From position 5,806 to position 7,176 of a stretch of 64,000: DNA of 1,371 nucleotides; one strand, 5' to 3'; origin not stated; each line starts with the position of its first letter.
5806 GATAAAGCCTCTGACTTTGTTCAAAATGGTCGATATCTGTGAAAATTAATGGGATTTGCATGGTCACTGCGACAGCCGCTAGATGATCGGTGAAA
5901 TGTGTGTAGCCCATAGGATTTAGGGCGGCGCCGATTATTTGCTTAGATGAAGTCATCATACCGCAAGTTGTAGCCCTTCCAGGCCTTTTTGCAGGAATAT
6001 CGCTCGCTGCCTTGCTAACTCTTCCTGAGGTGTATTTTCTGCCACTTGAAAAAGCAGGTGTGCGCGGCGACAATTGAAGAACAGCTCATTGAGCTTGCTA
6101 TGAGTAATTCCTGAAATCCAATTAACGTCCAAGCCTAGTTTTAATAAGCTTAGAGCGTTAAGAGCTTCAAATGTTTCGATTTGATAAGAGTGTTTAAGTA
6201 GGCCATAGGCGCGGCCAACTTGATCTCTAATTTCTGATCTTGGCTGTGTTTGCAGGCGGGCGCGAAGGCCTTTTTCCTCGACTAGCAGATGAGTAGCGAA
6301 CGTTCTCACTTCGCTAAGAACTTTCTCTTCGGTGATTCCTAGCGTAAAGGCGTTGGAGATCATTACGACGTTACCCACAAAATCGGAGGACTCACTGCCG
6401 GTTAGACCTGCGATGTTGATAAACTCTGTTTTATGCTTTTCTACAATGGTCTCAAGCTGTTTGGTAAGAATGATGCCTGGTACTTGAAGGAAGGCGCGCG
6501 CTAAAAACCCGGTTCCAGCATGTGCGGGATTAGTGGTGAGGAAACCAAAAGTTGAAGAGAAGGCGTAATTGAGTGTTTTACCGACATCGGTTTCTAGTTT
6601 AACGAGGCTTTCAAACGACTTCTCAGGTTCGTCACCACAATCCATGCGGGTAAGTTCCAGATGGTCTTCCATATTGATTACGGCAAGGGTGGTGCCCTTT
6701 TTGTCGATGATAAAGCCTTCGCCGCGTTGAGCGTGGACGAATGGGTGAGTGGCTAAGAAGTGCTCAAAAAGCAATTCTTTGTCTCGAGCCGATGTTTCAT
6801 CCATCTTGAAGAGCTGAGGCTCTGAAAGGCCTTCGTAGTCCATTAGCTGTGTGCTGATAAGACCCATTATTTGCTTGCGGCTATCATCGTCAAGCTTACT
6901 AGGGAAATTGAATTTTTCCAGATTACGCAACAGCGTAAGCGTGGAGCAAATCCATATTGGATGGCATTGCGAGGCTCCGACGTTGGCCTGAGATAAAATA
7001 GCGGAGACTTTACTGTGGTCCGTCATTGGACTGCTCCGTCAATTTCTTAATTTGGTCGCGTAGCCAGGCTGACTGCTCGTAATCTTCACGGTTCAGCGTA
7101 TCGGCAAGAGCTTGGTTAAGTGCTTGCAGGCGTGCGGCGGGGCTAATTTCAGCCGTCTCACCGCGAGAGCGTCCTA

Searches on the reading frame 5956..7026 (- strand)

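Call 62: search_protein_families(library=pfam, proteins=[window:5956-7026:-], max_evalue=0.00001)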
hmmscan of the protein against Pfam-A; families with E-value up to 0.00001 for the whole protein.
window:5956-7026:- (356 aa): 1 family
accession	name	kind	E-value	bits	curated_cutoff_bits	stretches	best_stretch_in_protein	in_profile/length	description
PF00217.24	ATP-gua_Ptrans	-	6.1e-34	117.6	22.4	1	56-252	5-201/203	ATP:guanido phosphotransferase, C-terminal catalytic domain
